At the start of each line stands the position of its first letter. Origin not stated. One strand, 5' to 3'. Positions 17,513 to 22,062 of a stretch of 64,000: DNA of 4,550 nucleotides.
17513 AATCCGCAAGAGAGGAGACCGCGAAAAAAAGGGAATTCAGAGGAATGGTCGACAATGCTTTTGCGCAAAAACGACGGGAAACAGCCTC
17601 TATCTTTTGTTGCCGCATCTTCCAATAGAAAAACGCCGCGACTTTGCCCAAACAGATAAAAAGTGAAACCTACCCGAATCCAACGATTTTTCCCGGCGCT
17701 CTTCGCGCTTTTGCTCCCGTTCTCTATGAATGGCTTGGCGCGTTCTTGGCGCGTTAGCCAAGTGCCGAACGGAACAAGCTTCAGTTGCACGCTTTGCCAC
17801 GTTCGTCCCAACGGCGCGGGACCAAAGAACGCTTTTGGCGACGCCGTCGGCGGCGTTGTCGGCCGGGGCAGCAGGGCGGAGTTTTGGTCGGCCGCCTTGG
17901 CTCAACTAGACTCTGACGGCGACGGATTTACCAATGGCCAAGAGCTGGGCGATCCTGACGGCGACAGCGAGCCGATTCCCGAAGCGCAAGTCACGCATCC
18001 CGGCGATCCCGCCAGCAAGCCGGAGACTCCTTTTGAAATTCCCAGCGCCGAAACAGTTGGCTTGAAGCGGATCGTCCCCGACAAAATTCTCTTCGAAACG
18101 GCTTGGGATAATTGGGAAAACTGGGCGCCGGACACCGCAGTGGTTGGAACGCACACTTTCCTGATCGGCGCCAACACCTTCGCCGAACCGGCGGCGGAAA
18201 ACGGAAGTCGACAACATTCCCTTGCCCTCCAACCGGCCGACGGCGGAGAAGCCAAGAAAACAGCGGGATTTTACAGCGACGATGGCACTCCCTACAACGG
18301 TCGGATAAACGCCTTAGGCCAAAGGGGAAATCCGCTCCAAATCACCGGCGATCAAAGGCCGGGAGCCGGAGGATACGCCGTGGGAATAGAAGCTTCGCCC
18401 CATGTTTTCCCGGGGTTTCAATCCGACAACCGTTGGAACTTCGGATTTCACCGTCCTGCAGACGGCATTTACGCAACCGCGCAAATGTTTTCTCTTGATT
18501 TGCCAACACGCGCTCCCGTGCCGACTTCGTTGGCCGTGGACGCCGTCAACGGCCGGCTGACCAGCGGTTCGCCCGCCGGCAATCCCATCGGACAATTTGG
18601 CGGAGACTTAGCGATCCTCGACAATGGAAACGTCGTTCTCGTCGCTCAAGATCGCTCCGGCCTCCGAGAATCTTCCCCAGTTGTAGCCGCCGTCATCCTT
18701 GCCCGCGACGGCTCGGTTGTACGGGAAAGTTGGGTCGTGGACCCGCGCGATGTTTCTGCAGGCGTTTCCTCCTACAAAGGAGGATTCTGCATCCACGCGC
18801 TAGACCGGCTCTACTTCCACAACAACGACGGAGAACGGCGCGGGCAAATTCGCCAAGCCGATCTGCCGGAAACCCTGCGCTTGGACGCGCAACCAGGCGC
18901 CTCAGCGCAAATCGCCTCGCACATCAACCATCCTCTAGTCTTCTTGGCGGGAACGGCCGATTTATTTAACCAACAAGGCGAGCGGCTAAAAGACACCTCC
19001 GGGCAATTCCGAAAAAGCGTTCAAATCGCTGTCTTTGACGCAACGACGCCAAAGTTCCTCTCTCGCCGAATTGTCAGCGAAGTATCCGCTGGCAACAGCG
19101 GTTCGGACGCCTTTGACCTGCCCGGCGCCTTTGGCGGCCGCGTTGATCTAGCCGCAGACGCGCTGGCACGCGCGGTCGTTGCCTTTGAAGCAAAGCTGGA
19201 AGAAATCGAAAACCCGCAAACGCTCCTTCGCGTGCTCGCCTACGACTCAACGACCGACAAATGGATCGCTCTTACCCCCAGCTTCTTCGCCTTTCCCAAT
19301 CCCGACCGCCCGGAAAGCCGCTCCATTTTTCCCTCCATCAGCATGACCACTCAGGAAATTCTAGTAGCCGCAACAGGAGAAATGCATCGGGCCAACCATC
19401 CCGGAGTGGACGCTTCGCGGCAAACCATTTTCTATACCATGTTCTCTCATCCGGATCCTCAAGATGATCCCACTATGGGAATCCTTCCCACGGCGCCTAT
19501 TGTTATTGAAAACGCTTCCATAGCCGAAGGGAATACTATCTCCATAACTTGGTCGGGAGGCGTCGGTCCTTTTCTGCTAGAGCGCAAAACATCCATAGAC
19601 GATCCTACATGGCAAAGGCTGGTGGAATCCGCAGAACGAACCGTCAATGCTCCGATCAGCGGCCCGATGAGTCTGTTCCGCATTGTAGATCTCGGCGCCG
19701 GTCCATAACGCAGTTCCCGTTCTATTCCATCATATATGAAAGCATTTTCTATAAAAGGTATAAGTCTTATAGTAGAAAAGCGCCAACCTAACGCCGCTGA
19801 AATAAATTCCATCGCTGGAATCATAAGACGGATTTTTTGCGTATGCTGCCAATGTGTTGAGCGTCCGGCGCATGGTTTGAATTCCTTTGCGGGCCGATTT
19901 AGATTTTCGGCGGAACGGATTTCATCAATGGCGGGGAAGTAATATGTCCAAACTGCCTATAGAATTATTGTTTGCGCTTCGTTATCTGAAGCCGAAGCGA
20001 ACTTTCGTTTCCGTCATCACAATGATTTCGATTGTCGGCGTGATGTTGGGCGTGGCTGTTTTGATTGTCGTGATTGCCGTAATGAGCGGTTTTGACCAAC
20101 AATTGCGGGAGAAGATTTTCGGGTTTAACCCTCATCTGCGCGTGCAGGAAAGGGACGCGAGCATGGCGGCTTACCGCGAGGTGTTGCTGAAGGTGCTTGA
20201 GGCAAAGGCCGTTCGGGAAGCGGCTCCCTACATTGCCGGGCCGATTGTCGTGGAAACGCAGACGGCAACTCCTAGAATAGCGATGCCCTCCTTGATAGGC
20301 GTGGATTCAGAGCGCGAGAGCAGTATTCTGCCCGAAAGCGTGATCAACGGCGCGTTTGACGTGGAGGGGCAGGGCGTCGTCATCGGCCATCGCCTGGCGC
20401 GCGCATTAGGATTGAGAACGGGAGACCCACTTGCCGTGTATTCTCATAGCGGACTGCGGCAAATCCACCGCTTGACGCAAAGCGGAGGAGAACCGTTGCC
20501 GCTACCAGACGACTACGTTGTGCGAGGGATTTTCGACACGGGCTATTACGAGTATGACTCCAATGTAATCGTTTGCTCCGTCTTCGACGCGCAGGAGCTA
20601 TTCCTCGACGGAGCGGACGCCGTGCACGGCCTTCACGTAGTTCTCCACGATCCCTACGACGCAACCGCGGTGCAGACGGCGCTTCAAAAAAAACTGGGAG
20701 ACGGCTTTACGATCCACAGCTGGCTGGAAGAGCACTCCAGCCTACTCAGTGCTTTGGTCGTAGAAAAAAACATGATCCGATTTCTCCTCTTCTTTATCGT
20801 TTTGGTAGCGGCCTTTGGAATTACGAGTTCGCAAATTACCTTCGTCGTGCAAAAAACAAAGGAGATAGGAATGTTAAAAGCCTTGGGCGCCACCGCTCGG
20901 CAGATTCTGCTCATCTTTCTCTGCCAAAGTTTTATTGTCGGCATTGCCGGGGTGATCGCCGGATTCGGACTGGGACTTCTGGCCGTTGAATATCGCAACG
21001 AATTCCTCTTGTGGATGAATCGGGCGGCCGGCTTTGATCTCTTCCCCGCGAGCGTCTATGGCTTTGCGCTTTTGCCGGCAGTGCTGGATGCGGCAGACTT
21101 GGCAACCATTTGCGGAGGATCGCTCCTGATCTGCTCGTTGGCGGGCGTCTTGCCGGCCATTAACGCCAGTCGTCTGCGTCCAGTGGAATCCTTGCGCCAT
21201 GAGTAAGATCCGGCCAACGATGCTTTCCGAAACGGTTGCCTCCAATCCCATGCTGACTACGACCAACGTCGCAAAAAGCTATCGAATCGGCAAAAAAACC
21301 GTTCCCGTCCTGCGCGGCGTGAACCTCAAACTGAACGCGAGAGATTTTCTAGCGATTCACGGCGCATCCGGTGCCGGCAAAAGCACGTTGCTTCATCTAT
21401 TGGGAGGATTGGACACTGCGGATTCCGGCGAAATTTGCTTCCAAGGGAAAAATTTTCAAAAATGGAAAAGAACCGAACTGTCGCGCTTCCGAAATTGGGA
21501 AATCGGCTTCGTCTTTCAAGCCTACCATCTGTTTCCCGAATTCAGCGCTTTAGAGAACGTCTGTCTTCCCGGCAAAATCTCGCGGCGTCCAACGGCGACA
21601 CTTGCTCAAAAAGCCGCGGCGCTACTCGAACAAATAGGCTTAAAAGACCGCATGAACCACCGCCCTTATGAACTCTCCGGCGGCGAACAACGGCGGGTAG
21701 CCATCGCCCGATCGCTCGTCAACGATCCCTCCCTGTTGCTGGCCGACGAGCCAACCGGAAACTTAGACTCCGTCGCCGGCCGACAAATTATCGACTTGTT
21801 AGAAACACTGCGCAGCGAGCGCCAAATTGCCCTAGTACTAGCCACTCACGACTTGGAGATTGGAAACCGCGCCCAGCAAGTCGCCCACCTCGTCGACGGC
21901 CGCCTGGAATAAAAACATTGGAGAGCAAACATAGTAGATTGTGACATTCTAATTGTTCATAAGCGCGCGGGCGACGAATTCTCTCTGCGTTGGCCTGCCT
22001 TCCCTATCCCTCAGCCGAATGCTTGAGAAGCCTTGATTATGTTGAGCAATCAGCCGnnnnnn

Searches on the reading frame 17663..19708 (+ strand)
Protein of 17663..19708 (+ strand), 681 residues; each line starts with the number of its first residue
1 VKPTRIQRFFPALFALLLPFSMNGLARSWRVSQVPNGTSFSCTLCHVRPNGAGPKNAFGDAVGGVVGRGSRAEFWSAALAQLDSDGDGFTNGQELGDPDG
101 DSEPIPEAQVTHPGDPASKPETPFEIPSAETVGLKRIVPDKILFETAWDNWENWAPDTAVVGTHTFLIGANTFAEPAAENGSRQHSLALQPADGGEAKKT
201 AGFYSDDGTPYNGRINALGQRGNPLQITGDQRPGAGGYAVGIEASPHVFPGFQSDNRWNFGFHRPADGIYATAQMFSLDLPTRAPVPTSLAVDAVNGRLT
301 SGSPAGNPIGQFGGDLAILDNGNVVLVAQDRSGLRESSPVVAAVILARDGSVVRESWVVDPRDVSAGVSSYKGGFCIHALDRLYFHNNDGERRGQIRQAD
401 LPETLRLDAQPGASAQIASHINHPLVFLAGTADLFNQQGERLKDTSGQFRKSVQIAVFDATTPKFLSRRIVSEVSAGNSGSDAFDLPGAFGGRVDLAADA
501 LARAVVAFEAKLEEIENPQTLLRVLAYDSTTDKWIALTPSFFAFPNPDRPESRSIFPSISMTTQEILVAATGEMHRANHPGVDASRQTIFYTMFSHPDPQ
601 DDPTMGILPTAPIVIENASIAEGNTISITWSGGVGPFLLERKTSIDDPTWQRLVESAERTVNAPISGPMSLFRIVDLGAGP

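Call 6: search_protein_families(library=pfam, proteins=[window:17663-19708:+], max_evalue=0.01)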
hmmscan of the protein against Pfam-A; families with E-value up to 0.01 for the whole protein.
window:17663-19708:+ (681 aa): 2 families
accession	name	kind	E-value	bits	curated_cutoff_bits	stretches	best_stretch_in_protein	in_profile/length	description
PF24784.1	Temptin_C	-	4e-12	46.9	27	1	31-114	8-97/98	Temptin C-terminal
PF18884.5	TSP3_bac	-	0.0088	16.3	25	0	83-95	1-13/22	Bacterial TSP3 repeat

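Call 7: search_protein_families(library=padloc, proteins=[window:17663-19708:+], max_evalue=0.001)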
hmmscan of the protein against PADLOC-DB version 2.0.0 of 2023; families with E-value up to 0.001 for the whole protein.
window:17663-19708:+ (681 aa): 0 families

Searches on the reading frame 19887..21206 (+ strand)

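Call 58: search_protein_families(library=pfam, proteins=[window:19887-21206:+], max_evalue=0.00001)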
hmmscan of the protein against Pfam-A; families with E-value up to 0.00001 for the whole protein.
window:19887-21206:+ (439 aa): 2 families
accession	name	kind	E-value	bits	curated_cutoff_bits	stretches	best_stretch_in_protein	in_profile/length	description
PF02687.27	FtsX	-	3.9e-17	62.9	25.5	1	299-430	2-118/120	FtsX-like permease C-terminal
PF12704.14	MacB_PCD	-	2e-13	51.6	27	1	45-268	1-206/207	MacB-like periplasmic core domain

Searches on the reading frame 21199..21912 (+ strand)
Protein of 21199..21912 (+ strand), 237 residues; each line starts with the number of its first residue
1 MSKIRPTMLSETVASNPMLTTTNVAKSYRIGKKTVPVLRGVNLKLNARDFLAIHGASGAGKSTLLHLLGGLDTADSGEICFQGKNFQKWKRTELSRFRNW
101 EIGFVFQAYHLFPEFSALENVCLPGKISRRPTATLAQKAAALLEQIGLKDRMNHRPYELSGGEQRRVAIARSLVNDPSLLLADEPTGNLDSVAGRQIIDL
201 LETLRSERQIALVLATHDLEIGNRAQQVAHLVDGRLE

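Call 58: search_protein_families(library=pfam, proteins=[window:21199-21912:+], max_evalue=0.00001)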
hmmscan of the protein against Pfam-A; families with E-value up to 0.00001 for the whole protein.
window:21199-21912:+ (237 aa): 1 family
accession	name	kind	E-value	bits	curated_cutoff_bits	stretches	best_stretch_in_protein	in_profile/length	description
PF00005.33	ABC_tran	-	2.2e-33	116.2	25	1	38-186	1-136/137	ABC transporter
